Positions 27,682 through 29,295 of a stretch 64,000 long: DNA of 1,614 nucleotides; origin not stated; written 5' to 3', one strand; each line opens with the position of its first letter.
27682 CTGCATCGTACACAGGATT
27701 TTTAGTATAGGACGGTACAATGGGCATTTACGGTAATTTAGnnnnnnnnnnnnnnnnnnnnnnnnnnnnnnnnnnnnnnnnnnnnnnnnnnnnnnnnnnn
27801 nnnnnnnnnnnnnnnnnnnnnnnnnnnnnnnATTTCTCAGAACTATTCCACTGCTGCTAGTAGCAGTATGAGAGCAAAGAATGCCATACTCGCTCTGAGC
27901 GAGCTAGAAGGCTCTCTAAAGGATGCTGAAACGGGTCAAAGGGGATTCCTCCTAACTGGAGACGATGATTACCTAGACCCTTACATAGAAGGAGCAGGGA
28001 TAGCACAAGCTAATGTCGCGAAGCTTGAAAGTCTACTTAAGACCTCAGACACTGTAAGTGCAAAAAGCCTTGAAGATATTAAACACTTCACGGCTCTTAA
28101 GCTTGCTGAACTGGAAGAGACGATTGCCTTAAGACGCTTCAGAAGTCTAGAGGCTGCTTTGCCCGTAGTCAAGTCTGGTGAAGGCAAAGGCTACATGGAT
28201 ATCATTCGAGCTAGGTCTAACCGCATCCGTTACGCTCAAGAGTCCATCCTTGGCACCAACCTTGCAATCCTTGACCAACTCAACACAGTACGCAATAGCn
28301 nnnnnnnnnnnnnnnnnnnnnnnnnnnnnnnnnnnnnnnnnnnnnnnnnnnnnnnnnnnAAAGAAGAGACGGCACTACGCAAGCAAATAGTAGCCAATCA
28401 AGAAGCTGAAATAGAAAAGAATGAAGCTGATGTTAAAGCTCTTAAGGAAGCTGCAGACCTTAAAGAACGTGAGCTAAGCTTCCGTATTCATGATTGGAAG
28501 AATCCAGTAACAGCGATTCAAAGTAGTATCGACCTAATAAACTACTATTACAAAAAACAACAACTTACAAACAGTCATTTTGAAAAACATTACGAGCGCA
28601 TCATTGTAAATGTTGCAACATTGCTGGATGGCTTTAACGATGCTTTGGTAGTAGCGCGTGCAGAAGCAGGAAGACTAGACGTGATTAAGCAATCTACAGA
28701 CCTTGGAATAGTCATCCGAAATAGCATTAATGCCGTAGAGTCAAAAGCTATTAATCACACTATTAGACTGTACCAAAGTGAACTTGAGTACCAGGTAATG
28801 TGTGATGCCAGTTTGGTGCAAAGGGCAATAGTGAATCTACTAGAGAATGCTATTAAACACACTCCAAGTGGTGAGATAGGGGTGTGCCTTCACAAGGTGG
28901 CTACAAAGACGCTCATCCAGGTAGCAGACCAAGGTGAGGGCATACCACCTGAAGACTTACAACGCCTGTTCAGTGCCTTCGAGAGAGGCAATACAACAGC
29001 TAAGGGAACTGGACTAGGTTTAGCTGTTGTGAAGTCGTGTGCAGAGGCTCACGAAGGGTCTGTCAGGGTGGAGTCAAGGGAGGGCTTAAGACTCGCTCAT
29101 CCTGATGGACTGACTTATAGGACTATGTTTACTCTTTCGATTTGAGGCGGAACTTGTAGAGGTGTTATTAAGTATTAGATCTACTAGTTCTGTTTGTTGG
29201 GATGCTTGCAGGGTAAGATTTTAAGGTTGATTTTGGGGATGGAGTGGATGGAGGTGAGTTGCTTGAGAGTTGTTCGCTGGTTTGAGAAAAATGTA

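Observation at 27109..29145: Phage-borne CHASE3 sensor histidine kinase with no response regulator, next to a CPBP/Abi protease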

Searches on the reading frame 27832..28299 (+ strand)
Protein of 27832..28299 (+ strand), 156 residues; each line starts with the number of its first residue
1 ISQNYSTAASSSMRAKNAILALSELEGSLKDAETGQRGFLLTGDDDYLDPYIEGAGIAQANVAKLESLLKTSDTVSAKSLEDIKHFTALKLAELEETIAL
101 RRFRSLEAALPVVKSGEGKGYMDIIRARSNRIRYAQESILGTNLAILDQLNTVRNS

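Call 61: search_dna_similar(query=window:27832-28299:+, collection=phages, mode=protein, max_evalue=0.01, max_rows=20)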
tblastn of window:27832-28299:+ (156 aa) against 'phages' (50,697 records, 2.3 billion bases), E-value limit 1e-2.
Records with a match: 1; places in all: 1; records where one place covers at least 80% of the query: 0.
Best place of each record, by identity: <60% 1.
By first word of the organism name: Bacteriophage 1.
By host as written in the record: - 1.
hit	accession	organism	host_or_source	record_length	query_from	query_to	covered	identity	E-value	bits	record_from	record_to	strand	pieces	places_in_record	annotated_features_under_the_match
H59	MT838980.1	Bacteriophage sp.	human fecal samples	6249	19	140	78%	32.0%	8e-3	41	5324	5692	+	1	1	record has no annotation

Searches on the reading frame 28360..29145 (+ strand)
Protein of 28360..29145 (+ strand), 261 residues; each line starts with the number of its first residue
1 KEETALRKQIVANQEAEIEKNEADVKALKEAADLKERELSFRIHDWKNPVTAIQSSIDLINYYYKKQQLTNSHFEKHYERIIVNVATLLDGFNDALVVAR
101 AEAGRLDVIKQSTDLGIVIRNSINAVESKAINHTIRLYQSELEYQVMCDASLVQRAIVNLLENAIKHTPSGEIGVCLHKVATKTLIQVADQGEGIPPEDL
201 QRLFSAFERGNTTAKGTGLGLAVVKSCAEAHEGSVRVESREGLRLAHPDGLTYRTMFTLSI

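Call 74: search_dna_similar(query=window:28360-29145:+, collection=phages, mode=protein, max_evalue=1e-8, max_rows=60)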
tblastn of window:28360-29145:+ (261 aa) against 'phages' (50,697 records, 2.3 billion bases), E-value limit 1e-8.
Records with a match: 90; places in all: 92; records where one place covers at least 80% of the query: 31.
Best place of each record, by identity: <60% 90.
By first word of the organism name: Listeria 32; Bacteriophage 26; Salmonella 8; Acinetobacter 8; Escherichia 5; Staphylococcus 4; Enterococcus 3; Bacteroides 1; Mycobacterium 1; Burkholderia 1; and 1 more.
By host as written in the record: - 36; Listeria monocytogenes 32; Escherichia coli O157:H7 ATCC 43895 5; Homo sapiens 5; Staphylococcus aureus 4; Salmonella enterica subsp. enterica serovar Kentucky 3; Enterococcus faecalis 2; Mycobacterium abscessus GD05 1; and 2 more.
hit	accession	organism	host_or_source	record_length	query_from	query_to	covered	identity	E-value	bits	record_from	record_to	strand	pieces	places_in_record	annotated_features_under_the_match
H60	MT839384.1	Bacteriophage sp.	human fecal samples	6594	22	249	87%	31.1%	8e-14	76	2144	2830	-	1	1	record has no annotation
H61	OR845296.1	Escherichia phage ECO95 1-6-1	Escherichia coli O157:H7 ATCC 43895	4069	14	240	87%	29.3%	1e-12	73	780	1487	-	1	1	record has no annotation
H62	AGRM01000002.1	Salmonella enterica subsp. houtenae str. ATCC BAA-1581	Homo sapiens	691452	14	240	87%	29.3%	1e-12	73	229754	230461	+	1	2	ATPase, histidine kinase-, DNA gyrase B-, and HSP90-like domain ...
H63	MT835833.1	Bacteriophage sp.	human fecal samples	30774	30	242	82%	30.1%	4e-11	68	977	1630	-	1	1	record has no annotation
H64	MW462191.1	Bacteriophage sp.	freshwater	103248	13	243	89%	27.6%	6e-16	83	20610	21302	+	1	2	two-component sensor histidine kinase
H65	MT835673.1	Bacteriophage sp.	human fecal samples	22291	26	243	84%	28.8%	2e-13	76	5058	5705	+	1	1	record has no annotation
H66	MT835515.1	Bacteriophage sp.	human fecal samples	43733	29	242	82%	29.3%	1e-13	76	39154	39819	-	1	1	record has no annotation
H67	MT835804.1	Bacteriophage sp.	human fecal samples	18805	28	242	82%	29.0%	3e-11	69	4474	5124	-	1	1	record has no annotation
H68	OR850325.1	Staphylococcus phage SA 1298 Kay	Staphylococcus aureus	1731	24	242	84%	28.3%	3e-11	69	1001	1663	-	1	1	record has no annotation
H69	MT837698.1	Bacteriophage sp.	human fecal samples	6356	4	255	97%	24.5%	7e-9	62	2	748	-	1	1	record has no annotation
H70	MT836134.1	Bacteriophage sp.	human fecal samples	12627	10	242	89%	26.4%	6e-9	62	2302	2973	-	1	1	record has no annotation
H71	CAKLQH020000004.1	Acinetobacter phage MD-2021a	not known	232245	3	235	89%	26.4%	3e-10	66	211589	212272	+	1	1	kdpD: two-component sensor kinase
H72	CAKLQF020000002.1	Acinetobacter phage MD-2021a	not known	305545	3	235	89%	26.4%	3e-10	66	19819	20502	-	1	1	kdpD: two-component sensor kinase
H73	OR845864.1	Escherichia phage ECO95 1-6-1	Escherichia coli O157:H7 ATCC 43895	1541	25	261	91%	25.7%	7e-12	70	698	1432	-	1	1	record has no annotation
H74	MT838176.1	Bacteriophage sp.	human fecal samples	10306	28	243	83%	28.1%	5e-11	68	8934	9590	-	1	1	record has no annotation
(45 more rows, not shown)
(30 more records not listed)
